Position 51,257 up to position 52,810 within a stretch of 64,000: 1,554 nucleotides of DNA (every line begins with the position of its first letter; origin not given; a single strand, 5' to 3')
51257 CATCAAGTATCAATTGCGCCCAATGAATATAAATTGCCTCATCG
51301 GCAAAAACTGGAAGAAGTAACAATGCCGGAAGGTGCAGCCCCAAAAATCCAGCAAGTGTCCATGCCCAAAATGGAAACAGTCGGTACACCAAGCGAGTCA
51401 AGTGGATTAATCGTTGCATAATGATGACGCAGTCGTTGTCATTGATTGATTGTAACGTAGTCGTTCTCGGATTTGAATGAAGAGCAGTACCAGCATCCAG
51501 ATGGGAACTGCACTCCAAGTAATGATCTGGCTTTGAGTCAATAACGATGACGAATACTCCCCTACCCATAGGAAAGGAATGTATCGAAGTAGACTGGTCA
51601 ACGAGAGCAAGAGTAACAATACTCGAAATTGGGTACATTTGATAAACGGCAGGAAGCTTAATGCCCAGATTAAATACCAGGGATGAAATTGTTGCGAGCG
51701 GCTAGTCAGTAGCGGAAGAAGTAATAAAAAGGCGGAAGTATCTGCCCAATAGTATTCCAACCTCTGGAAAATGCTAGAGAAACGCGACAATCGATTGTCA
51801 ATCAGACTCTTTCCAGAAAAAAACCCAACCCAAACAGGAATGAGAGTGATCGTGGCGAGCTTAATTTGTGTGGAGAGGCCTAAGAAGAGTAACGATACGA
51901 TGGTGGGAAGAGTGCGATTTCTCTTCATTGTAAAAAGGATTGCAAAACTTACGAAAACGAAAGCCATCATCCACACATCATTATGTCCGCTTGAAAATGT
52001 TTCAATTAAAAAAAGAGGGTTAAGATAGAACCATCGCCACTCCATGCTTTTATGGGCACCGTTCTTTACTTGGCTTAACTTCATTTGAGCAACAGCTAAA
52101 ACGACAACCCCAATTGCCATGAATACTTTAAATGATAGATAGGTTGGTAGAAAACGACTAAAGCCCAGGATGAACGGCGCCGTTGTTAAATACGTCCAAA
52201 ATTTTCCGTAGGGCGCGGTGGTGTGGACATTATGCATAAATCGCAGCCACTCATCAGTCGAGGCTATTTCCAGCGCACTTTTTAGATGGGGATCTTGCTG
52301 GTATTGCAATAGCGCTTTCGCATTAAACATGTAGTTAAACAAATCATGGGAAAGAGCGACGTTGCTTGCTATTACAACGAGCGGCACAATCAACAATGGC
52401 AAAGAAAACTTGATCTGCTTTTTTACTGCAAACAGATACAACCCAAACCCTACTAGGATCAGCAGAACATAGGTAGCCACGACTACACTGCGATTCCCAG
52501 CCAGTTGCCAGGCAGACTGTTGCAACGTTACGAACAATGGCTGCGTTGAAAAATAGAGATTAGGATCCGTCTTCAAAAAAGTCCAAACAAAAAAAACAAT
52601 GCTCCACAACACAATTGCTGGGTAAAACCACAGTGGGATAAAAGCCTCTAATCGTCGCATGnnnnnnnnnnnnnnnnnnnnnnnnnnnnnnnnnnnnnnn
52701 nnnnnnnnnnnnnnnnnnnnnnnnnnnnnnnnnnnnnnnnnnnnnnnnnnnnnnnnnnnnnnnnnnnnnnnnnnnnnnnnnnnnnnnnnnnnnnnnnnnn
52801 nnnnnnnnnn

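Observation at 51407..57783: Three repeated modules pairing a Dpm1/GtrB-like lipid-P-sugar synthase with GT-C enzymes (gtr-like logic)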

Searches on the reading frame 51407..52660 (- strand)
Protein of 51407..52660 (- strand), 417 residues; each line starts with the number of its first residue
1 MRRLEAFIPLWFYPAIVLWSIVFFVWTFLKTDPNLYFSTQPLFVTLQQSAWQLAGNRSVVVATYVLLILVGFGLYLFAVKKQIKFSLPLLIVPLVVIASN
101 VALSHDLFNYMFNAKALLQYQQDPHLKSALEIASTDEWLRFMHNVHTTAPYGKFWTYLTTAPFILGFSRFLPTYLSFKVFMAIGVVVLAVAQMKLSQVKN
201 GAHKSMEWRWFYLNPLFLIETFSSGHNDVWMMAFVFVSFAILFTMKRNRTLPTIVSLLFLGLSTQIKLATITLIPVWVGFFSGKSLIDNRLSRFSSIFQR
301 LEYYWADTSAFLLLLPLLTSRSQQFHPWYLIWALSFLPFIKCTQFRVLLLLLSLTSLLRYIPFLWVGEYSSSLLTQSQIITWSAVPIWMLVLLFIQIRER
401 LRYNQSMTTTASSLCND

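Call 5: search_protein_families(library=pfam, proteins=[window:51407-52660:-], max_evalue=0.01)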
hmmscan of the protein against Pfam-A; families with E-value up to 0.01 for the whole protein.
window:51407-52660:- (417 aa): 0 families

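Call 17: search_protein_families(library=pfam, proteins=[window:51407-52660:-], max_evalue=10)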
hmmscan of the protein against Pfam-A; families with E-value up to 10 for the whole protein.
window:51407-52660:- (417 aa): 1 family
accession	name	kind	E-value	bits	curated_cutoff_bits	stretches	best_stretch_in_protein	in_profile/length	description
PF15117.11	UPF0697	-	0.27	11.8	27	1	62-85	18-41/98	Uncharacterised protein family UPF0697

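Call 22: search_protein_families(library=ncbifam, proteins=[window:51407-52660:-], max_evalue=0.001)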
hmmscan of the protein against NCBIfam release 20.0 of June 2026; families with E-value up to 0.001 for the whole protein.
window:51407-52660:- (417 aa): 0 families

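Call 35: find_homologous_proteins(query=window:51407-52660:-, max_evalue=0.00001)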
Query window:51407-52660:- (417 aa): 409 proteins with E <= 0.00001 among 8000 candidates; the best 120 are listed.
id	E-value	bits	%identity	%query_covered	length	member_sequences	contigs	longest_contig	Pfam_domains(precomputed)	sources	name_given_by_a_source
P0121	2.2e-269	912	100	100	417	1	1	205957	PF26314.1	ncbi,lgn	-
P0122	5.0e-180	617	70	99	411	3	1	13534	PF26314.1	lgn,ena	-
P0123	1.0e-176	606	69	98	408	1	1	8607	PF26314.1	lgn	-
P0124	6.0e-175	600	68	99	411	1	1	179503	PF26314.1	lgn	-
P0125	7.2e-171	587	65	97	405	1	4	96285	PF26314.1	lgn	-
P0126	1.3e-105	372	50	93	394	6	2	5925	PF26314.1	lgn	-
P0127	5.5e-103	363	49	92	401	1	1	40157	PF26314.1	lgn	-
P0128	6.3e-101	357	50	90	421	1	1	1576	PF26314.1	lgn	-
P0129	1.1e-100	356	47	96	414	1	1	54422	PF26314.1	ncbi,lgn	-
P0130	5.7e-100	354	47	91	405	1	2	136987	PF26314.1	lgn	-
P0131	5.1e-99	350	45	94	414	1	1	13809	PF26314.1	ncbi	-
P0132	1.5e-98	349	53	82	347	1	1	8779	PF26314.1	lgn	-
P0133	4.7e-98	347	48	89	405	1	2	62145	PF26314.1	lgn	-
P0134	3.2e-97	345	51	83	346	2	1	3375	PF26314.1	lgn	-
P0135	8.1e-97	343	48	88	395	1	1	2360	PF26314.1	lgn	-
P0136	6.6e-96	340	49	87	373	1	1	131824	PF26314.1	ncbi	ncbi:MAG: hypothetical protein ABI758_03600 [Candidatus Woesebacteria bacterium]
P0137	2.6e-91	325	46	91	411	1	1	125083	PF26314.1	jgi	jgi:hypothetical protein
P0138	4.6e-91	324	44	95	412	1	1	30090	PF26314.1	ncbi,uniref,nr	ncbi:hypothetical protein C5B42_00835 [Candidatus Cerribacteria bacterium 'Amazon FNV 2010 28 9']|un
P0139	3.3e-88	315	46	87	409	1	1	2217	PF26314.1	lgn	-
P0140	9.1e-88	313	47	87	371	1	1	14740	PF26314.1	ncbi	-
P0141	1.3e-82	296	44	89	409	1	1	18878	PF26314.1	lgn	-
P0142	2.3e-80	289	42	89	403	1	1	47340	PF26314.1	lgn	-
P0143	3.8e-78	282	42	88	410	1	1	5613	PF26314.1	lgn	-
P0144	9.7e-78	280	42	93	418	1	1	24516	PF26314.1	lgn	-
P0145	1.8e-77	279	43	88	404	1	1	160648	PF26314.1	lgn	-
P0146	2.0e-77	279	41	87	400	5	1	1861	PF26314.1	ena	-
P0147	4.2e-77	278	41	90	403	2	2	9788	PF26314.1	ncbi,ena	-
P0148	7.1e-77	277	41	86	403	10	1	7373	PF26314.1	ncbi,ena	ncbi:MAG: hypothetical protein AAB612_01005 [Patescibacteria group bacterium]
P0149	9.1e-77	277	39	92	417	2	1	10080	PF26314.1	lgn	-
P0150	9.7e-77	277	40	87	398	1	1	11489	PF26314.1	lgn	-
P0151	2.1e-76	276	44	87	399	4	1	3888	PF26314.1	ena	-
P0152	1.2e-75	273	41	93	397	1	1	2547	PF26314.1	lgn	-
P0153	1.9e-75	273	43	87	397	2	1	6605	PF26314.1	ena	-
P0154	2.1e-75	273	42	92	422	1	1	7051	PF26314.1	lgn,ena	-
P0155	1.1e-74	270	42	86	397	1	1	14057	PF26314.1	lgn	-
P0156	1.2e-74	270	40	87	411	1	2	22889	PF26314.1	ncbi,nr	ncbi:MAG TPA: hypothetical protein VFG51_03735 [Candidatus Saccharimonadia bacterium]|nr:hypothetica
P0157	1.4e-72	263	44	87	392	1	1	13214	PF26314.1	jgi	jgi:hypothetical protein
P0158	1.5e-72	263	40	86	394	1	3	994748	PF26314.1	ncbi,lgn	-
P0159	1.7e-72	263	38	91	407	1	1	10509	PF26314.1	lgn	-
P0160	5.5e-72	261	43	89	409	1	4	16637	PF26314.1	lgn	-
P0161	7.3e-72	261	39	88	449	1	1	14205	PF26314.1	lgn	-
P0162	7.8e-72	261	40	87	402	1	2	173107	PF26314.1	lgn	-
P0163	2.1e-71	259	42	89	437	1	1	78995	PF26314.1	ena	-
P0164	2.2e-71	259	40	91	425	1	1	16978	PF26314.1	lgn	-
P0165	4.2e-71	258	40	90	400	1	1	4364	PF26314.1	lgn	-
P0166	6.5e-71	258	39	96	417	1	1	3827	PF26314.1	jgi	jgi:hypothetical protein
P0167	1.7e-70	256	41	87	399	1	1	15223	PF26314.1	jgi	jgi:hypothetical protein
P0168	2.5e-69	253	42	88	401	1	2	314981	PF26314.1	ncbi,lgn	-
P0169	4.5e-69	252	39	92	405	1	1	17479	PF26314.1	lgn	-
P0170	5.1e-69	252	42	87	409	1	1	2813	PF26314.1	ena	-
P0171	2.5e-68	249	39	89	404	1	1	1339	PF26314.1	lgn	-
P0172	6.7e-68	248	41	87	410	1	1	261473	PF26314.1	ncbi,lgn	-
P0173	8.0e-68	248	37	87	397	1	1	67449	PF26314.1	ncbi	-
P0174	2.9e-67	246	41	90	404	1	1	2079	PF26314.1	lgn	-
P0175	9.3e-67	244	39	91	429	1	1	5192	PF26314.1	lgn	-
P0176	1.1e-66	244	38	94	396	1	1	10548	PF26314.1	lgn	-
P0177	1.1e-66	244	50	61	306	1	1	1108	PF26314.1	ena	-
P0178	1.2e-66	244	40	76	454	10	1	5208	PF26314.1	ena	-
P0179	1.4e-66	244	37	91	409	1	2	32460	PF26314.1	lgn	-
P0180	2.5e-66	243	38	88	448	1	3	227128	PF26314.1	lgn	-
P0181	3.4e-66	242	37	93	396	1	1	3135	PF26314.1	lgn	-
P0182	4.9e-66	242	38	90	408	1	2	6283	PF26314.1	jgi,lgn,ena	-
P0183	5.9e-66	242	38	92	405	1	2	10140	PF26314.1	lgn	-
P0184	6.2e-66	241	40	87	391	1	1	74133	PF26314.1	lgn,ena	-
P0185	6.3e-66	241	40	86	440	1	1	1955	PF26314.1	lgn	-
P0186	1.0e-65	241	39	89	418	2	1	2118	PF26314.1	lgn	-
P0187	1.2e-65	240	39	84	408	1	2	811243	PF26314.1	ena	-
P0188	1.6e-65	240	41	91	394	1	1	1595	PF26314.1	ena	-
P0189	3.9e-65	239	37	92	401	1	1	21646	PF26314.1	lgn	-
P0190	3.9e-65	239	39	90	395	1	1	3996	PF26314.1,PF13231.13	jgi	jgi:hypothetical protein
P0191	4.1e-65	239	39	87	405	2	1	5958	PF26314.1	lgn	-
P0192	8.3e-65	238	39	92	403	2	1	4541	PF26314.1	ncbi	-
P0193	8.6e-65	238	39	88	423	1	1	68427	PF26314.1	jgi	jgi:hypothetical protein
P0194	9.3e-65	238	38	89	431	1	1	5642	PF26314.1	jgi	jgi:hypothetical protein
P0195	9.4e-65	238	36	91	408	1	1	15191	PF26314.1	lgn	-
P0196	1.5e-64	237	38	92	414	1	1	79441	PF26314.1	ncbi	-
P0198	2.9e-64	236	38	87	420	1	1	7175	PF26314.1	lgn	-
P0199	4.1e-64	235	40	87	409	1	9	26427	PF26314.1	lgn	-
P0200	6.0e-64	235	39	90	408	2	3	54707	PF26314.1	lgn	-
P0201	7.1e-64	235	41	92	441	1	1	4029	PF26314.1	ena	-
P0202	7.3e-64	235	40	85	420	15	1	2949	PF26314.1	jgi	jgi:hypothetical protein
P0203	9.5e-64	234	39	90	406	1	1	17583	PF26314.1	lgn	-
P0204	1.0e-63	234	34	91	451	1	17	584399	PF26314.1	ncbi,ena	-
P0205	1.1e-63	234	39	86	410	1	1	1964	PF26314.1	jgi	-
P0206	1.2e-63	234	36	91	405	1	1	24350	PF26314.1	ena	-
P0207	1.8e-63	233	37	99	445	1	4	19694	PF26314.1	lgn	-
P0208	2.2e-63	233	39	86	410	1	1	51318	PF26314.1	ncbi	-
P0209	3.3e-63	232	44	77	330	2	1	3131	PF26314.1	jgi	jgi:hypothetical protein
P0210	4.6e-63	232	37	94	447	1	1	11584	PF26314.1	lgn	-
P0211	4.7e-63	232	37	94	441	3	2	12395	PF26314.1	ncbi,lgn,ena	-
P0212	5.8e-63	232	38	89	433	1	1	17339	PF26314.1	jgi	jgi:hypothetical protein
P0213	6.7e-63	231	40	87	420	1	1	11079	PF26314.1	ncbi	-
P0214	9.7e-63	231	37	86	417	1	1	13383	PF26314.1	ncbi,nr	ncbi:MAG: hypothetical protein GF390_00505 [Candidatus Pacebacteria bacterium]|nr:hypothetical prote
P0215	1.1e-62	231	36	92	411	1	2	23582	PF26314.1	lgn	-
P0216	1.3e-62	231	41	88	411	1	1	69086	PF26314.1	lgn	-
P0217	1.5e-62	230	37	89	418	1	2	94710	PF26314.1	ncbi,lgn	-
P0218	2.2e-62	230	36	89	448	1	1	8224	PF26314.1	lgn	-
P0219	2.8e-62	229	39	87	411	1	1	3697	PF26314.1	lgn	-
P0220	3.8e-62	229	38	93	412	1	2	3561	PF26314.1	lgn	-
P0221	3.9e-62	229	39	87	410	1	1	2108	PF26314.1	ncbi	-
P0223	1.1e-61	227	38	90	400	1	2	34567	PF26314.1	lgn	-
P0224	1.2e-61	227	37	91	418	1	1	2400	PF26314.1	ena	-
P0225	1.7e-61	227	36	92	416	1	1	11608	PF26314.1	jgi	jgi:hypothetical protein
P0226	2.0e-61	227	39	93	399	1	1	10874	PF26314.1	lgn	-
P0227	2.0e-61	227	38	91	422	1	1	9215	PF26314.1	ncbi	-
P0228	2.1e-61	227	38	90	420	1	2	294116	PF26314.1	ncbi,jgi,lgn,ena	-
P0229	2.1e-61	227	35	91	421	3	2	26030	PF26314.1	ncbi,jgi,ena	-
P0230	2.1e-61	227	38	85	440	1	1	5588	PF26314.1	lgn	-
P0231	2.7e-61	226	37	92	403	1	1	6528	PF26314.1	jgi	-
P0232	3.0e-61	226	40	88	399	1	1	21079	PF26314.1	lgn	-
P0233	3.2e-61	226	38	87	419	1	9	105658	PF26314.1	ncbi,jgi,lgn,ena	jgi:hypothetical protein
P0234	4.0e-61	226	39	87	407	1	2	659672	PF26314.1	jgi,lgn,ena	jgi:hypothetical protein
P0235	4.4e-61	225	36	92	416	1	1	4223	PF26314.1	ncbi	-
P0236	4.5e-61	225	38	87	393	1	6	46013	PF26314.1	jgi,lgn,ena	jgi:hypothetical protein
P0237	4.9e-61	225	39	91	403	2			PF26314.1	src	-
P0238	5.9e-61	225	41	85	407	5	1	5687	PF26314.1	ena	-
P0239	7.1e-61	225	37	89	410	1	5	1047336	PF26314.1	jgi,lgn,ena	jgi:hypothetical protein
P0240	7.4e-61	225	39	90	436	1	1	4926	PF26314.1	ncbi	-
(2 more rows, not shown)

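Call 38: search_solved_structures(query=A1, max_evalue=1, show_alignments=2)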
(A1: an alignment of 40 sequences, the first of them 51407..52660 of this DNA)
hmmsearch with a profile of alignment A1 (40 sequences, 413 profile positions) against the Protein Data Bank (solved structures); distinct sequences matched with E-value up to 1: 0.

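Call 39: find_encoding_contigs(protein=P0121, flank=1000, max_places=3)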
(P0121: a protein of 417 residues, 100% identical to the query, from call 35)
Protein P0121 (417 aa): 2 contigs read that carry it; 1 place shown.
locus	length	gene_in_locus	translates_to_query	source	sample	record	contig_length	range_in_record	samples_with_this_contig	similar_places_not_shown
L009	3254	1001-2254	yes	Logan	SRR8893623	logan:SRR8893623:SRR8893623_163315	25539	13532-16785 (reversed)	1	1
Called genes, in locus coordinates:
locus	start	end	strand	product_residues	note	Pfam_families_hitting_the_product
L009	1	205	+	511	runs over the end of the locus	PF13231:PMT_2 (faint)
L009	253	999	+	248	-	PF00535:Glycos_transf_2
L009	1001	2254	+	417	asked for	PF26314:MptA_B_family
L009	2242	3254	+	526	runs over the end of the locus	PF02366:PMT (weak), PF13231:PMT_2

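Call 42: find_related_loci(query=A1, collection=genome_contigs, flank=7000)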
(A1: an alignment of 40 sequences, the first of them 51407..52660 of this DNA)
Query A1 (417 aa) in genome_contigs; peptide patterns used: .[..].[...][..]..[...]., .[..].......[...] (x = any residue, [..] = any of these).
599 stretches matched a pattern (row limit reached: there are more); 503 encode a relative of the query (tblastn E <= 1e-3); the best 80 are kept; 80 distinct loci.
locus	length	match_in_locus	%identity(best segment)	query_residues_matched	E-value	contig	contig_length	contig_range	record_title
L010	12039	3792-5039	69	1-417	9e-161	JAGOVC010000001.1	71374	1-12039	Candidatus Woesebacteria bacterium isolate Gw_Eff_bin_538 Gw_Eff_492_length_71374_cov_6.794588, whole genome shotgun seq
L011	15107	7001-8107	49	25-387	4e-109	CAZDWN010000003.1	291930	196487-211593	MAG TPA_asm: uncultured Pseudomonadales bacterium isolate SRP170004_co1_144 genome assembly, contig: NODE_33_length_2919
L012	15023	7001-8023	49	25-387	9e-106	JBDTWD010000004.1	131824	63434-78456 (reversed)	MAG: Candidatus Woesebacteria bacterium isolate cluster3_bin.83 NODE_168_length_131824_cov_12.440164, whole genome shotg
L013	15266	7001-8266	47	1-414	1e-103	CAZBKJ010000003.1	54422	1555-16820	MAG TPA_asm: uncultured Pseudomonadales bacterium isolate SRP286056_co1_272 genome assembly, contig: NODE_575_length_544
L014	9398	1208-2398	45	16-406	1e-102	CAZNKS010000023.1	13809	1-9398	MAG TPA_asm: uncultured Pseudomonadales bacterium isolate SRP170004_co1_558 genome assembly, contig: NODE_7025_length_13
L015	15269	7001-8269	43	10-412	8e-94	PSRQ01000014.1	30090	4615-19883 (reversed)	MAG: Candidatus Cerribacteria bacterium 'Amazon FNV 2010 28 9' contig_75_32925395_length_30090_multi_3_in_2_out_0, whole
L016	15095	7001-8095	44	21-384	9e-83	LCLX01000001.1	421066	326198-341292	MAG: Microgenomates group bacterium GW2011_GWC1_46_15 UX36_C0001, whole genome shotgun sequence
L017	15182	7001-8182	38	1-399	8e-80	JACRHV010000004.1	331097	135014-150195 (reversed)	MAG: Candidatus Paceibacterota bacterium isolate NC_groundwater_1786_Pr3_B-0.1um_43_18 SR-2_scaffold_141_1480133, whole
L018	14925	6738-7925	41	27-396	5e-78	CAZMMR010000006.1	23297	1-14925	MAG TPA_asm: uncultured Pseudomonadales bacterium isolate SRP141376_co2_351 genome assembly, contig: NODE_4606_length_23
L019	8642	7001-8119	40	20-396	2e-77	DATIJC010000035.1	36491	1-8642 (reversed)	MAG TPA_asm: Patescibacteria group bacterium isolate SMAG_U15681 k141_251372, whole genome shotgun sequence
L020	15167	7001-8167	41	3-382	3e-76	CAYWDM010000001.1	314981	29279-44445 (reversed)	MAG TPA_asm: uncultured Pseudomonadales bacterium isolate SRP272421_co4_48 genome assembly, contig: NODE_4_length_314981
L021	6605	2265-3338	43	21-382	7e-74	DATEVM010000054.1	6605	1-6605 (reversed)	MAG TPA_asm: Patescibacteria group bacterium isolate SMAG_U8367 k141_2493087, whole genome shotgun sequence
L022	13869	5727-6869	40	20-384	4e-73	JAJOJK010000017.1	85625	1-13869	MAG: Candidatus Woesebacteria bacterium isolate S5C87 S5CNODE_34_length_85625_cov_5.156951, whole genome shotgun sequenc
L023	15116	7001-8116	41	22-382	7e-71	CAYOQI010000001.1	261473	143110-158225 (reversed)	MAG TPA_asm: uncultured Pseudomonadales bacterium isolate SRP286056_co1_770 genome assembly, contig: NODE_15_length_2614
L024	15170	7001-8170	39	20-406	3e-70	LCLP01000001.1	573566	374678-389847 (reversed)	MAG: Candidatus Pacebacteria bacterium GW2011_GWA1_46_10 UX28_C0001, whole genome shotgun sequence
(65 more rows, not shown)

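Call 46: predict_structure(alignment_id=A1)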
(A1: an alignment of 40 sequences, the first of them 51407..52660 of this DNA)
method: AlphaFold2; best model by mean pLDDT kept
length: 417 residues; sequences in the alignment: 40
mean_pLDDT: 91.6   pTM: 0.90
mean pLDDT of the five models: 91.6, 90.9, 90.8, 90.5, 90.1
residues with pLDDT >= 90: 322; 70-90: 79; 50-70: 16; < 50: 0
segments of 3 or more residues with pLDDT < 50: none
pLDDT, mean of each block of 10 residues (from residue 1): 71 95 95 86 92 94 98 95 88 95 92 98 97 94 90 96 95 95 97 91 70 95 94 98 91 97 96 96 84 87 96 87 69 95 95 95 92 91 94 96 91 80
secondary structure, 60 per line:
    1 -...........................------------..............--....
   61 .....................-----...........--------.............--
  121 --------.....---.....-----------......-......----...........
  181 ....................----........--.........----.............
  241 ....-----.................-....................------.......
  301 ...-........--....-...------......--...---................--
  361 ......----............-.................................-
elements in order: H2-28 H41-54 H57-81 H87-97 H106-118 H129-133 H137-141 H153-158 H160-165 H170-200 H205-212 H215-223 H228-244 H250-266 H268-287 H294-303 H305-312 H315-318 H329-334 H343-358 H361-366 H371-382 H384-416
